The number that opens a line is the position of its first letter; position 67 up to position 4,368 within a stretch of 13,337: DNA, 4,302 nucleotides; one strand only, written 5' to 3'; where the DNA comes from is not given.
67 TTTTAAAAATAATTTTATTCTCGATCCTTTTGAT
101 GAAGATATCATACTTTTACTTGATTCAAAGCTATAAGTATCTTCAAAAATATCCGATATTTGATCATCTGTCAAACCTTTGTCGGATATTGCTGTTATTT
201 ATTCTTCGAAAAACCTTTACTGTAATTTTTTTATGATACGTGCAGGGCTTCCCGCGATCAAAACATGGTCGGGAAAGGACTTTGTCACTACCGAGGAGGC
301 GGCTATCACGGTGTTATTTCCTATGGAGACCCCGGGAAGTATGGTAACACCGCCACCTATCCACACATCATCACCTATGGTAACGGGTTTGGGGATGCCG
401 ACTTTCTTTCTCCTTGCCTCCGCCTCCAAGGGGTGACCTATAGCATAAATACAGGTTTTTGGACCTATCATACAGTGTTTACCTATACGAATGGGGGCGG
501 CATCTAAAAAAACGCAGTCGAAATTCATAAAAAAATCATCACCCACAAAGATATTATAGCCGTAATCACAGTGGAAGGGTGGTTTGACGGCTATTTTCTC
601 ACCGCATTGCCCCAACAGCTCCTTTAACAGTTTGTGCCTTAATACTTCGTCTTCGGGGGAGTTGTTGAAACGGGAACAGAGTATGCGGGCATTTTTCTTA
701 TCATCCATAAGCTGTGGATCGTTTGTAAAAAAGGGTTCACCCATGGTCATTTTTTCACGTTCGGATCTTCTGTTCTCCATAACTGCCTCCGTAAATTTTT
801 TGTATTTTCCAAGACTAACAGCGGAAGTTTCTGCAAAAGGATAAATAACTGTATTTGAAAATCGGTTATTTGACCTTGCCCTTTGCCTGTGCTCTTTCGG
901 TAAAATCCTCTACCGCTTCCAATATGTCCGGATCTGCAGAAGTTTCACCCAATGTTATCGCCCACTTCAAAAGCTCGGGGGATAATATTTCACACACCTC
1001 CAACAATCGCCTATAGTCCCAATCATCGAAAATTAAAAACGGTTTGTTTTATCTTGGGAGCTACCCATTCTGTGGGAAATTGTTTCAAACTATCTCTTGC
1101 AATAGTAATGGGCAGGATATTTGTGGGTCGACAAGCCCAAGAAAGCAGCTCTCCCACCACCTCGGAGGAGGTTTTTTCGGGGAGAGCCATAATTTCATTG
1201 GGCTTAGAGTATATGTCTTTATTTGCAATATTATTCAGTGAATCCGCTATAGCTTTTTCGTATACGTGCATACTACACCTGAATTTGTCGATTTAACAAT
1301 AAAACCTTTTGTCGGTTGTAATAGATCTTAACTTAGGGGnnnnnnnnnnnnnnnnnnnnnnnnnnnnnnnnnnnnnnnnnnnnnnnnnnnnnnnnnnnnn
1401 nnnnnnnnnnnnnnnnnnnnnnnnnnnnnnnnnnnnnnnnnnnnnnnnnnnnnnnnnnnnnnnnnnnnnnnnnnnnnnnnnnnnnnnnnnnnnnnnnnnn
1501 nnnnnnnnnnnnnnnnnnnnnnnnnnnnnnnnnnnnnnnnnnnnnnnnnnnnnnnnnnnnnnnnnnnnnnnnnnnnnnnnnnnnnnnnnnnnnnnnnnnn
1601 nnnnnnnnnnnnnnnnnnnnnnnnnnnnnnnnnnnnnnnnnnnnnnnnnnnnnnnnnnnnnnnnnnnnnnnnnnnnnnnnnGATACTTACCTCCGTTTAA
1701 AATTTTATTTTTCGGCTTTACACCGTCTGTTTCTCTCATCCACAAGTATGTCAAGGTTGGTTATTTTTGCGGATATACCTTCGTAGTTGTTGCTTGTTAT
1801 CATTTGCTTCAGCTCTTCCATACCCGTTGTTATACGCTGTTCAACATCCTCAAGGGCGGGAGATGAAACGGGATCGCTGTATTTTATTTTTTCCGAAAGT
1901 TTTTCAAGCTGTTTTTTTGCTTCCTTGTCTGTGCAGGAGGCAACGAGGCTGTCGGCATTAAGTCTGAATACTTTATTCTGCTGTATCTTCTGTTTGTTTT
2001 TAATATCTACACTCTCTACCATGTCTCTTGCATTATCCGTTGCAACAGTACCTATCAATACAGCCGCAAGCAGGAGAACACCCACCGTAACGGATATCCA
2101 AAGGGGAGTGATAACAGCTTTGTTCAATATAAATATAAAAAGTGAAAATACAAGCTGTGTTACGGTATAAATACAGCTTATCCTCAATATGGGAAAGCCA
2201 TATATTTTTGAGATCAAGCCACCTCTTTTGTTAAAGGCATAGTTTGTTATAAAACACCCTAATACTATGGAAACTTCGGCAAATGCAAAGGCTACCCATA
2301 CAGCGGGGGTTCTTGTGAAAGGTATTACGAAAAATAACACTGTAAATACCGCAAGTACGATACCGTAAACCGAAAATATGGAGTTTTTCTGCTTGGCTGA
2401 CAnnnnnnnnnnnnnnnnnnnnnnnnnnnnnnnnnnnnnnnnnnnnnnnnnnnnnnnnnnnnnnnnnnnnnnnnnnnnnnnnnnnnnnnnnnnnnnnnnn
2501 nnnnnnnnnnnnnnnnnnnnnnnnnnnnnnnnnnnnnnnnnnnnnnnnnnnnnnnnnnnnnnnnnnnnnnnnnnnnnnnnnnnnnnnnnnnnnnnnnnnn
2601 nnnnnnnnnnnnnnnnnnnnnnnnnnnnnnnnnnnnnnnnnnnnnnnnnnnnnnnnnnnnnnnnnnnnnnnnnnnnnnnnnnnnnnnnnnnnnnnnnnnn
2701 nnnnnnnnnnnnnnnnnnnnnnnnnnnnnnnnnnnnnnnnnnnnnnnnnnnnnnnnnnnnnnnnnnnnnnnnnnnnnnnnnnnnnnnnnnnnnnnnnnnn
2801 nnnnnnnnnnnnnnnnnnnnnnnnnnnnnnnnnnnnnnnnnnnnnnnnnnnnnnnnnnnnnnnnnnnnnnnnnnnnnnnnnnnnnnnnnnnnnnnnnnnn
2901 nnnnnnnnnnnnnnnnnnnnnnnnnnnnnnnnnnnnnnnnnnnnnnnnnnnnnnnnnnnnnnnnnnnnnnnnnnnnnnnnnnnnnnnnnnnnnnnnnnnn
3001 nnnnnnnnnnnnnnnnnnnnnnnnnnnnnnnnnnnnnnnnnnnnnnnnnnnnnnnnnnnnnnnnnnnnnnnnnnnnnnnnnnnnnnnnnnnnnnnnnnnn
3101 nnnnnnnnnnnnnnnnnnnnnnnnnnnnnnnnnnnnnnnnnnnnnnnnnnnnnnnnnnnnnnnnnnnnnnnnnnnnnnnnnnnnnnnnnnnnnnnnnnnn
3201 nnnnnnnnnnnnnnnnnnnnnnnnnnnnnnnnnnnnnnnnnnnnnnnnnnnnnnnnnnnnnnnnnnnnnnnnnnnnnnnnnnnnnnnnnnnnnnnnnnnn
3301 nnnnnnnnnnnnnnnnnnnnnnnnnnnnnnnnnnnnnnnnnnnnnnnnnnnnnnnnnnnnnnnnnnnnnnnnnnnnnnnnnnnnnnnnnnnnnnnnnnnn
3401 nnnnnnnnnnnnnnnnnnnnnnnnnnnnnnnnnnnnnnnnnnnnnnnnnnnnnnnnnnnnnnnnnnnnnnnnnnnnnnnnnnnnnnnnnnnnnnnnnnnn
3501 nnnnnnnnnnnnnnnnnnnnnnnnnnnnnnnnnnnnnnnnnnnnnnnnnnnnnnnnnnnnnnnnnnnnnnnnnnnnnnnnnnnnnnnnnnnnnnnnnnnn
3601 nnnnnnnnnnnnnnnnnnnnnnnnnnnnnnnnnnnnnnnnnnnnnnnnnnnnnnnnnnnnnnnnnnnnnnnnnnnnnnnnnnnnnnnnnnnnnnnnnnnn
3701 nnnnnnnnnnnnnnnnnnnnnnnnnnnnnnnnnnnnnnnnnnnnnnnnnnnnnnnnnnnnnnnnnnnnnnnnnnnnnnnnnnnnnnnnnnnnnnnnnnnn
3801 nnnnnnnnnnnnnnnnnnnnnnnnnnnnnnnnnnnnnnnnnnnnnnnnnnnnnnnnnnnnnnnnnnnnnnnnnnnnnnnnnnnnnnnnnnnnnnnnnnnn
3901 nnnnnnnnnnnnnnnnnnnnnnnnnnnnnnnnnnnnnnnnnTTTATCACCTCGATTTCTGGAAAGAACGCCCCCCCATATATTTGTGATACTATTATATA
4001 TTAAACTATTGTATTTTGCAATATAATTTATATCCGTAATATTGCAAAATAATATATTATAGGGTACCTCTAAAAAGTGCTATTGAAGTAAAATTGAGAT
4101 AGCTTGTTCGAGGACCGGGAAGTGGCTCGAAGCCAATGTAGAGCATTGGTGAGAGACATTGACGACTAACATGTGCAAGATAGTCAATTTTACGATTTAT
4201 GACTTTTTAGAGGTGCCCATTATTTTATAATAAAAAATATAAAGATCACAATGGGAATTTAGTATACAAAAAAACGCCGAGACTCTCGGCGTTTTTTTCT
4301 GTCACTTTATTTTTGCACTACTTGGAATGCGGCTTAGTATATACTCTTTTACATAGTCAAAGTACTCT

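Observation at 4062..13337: Four same-orientation copies of a ~157-bp structured repeat (family A) with 17-bp terminal inverted repeats bracket every gene block in the window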

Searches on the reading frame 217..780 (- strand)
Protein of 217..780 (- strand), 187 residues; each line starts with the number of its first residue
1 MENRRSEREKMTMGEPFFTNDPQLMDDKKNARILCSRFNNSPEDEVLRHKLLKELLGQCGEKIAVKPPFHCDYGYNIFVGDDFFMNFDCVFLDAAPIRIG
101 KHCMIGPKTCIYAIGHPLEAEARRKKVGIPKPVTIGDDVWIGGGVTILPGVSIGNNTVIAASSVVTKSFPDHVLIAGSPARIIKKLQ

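Call 14: find_encoding_contigs(protein=window:217-780:-, flank=10000, max_places=10)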
Protein window:217-780:- (187 aa): 11 contigs read that carry it; 5 places shown.
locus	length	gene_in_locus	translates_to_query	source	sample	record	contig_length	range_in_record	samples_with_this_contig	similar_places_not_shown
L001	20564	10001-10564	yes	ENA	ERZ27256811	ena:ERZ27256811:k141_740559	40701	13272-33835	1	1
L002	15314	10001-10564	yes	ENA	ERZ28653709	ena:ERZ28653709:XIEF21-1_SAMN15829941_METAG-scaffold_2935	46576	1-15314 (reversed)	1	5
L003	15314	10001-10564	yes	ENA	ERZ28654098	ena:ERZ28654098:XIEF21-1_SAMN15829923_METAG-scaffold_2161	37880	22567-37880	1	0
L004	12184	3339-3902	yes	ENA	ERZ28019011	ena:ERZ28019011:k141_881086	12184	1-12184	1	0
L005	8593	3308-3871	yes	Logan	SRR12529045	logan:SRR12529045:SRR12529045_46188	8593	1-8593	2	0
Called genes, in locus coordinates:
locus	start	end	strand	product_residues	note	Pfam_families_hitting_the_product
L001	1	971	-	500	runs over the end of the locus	PF00370:FGGY_N, PF02782:FGGY_C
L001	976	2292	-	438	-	PF27526:XylA2_C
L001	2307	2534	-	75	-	PF01361:Tautomerase (weak)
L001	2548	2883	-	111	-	PF07883:Cupin_2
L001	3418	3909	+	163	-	PF22043:DUF6935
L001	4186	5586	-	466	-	PF00990:GGDEF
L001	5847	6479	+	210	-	-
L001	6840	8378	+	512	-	PF13421:Band_7_1, PF01145:Band_7 (weak), PF07282:Cas12f1-like_TNB (faint), PF12773:DZR (faint), PF13240:Zn_Ribbon_1 (faint), PF13248:Zn_ribbon_3 (faint)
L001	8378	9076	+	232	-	-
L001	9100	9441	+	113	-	PF01187:MIF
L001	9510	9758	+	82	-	-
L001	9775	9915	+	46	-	-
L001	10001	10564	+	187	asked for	PF12464:Mac, PF25087:GMPPB_C (faint), PF00132:Hexapep, PF14602:Hexapep_2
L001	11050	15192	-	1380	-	PF00933:Glyco_hydro_3, PF07075:NamZ_N, PF20732:NamZ_C, PF00395:SLH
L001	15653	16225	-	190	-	PF00293:NUDIX, PF14815:NUDIX_4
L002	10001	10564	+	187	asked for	PF12464:Mac, PF25087:GMPPB_C (faint), PF00132:Hexapep, PF14602:Hexapep_2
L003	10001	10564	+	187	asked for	PF12464:Mac, PF25087:GMPPB_C (faint), PF00132:Hexapep, PF14602:Hexapep_2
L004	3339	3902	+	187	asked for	PF12464:Mac, PF25087:GMPPB_C (faint), PF00132:Hexapep, PF14602:Hexapep_2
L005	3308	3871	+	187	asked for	PF12464:Mac, PF25087:GMPPB_C (faint), PF00132:Hexapep, PF14602:Hexapep_2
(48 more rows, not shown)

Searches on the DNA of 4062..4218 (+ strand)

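Call 26: search_dna_similar(query=window:4062-4218:+, collection=plasmids, mode=distant, max_evalue=1)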
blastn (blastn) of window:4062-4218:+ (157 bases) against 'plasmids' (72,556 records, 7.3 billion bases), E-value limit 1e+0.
Records with a match: 1; places in all: 1; records where one place covers at least 80% of the query: 0.
Best place of each record, by identity: 95-99% 1.
By first word of the organism name: Desulfolutivibrio 1.
By predicted mobility (MOB-suite, as given by PLSDB): non-mobilizable 1.
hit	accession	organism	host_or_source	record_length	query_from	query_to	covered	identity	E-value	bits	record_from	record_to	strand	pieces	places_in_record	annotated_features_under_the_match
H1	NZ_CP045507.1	Desulfolutivibrio sulfoxidireducens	cell culture,sewage treatment plant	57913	58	82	16%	96.0%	4e-1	42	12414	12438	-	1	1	TRAP transporter small permease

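Call 27: search_dna_similar(query=window:4062-4218:+, collection=phages, mode=distant, max_evalue=1)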
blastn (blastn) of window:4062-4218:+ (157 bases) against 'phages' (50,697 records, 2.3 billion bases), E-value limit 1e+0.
No match.
